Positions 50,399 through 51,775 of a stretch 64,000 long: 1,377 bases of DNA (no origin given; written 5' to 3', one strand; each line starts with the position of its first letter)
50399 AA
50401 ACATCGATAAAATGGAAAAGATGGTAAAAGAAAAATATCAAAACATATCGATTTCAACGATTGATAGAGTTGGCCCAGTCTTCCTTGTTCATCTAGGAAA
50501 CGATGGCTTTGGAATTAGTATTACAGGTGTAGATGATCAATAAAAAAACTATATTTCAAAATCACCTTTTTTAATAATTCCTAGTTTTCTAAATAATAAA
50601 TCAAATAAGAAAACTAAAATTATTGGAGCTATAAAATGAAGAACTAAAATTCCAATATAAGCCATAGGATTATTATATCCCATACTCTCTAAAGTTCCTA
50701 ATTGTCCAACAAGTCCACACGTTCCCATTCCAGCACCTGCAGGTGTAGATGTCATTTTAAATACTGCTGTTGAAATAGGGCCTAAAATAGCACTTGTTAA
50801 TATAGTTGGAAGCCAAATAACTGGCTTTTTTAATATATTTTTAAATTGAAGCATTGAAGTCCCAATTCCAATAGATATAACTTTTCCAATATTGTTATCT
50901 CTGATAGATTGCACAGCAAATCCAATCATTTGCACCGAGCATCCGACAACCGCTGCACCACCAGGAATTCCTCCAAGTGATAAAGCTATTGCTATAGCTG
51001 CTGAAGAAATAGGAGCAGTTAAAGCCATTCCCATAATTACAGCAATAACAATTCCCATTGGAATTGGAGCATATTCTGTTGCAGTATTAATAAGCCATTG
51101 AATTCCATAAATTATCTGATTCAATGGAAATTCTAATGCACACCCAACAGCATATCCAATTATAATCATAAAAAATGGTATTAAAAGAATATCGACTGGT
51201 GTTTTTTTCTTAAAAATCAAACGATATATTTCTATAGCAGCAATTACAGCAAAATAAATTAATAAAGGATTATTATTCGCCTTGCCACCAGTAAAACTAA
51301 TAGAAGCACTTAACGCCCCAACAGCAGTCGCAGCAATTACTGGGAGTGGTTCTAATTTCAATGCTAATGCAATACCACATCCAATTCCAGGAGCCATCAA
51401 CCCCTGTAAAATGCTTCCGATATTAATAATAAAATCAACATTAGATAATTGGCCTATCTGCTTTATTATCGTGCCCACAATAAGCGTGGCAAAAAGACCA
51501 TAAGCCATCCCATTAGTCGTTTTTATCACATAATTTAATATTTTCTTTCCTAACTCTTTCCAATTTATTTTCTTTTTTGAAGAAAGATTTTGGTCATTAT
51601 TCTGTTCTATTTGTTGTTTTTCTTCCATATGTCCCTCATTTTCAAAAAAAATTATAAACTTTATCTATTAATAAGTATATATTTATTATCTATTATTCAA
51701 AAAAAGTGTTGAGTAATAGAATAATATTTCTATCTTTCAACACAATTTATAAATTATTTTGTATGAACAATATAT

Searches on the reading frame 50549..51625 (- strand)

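Call 63: search_protein_families(library=pfam, proteins=[window:50549-51625:-], max_evalue=0.00001)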
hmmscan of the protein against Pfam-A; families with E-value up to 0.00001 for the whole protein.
window:50549-51625:- (358 aa): 1 family
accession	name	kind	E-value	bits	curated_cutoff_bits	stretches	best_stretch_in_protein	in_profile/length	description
PF13303.11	PTS_EIIC_2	-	8.4e-89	298.3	28.9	1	35-357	2-326/327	Phosphotransferase system, EIIC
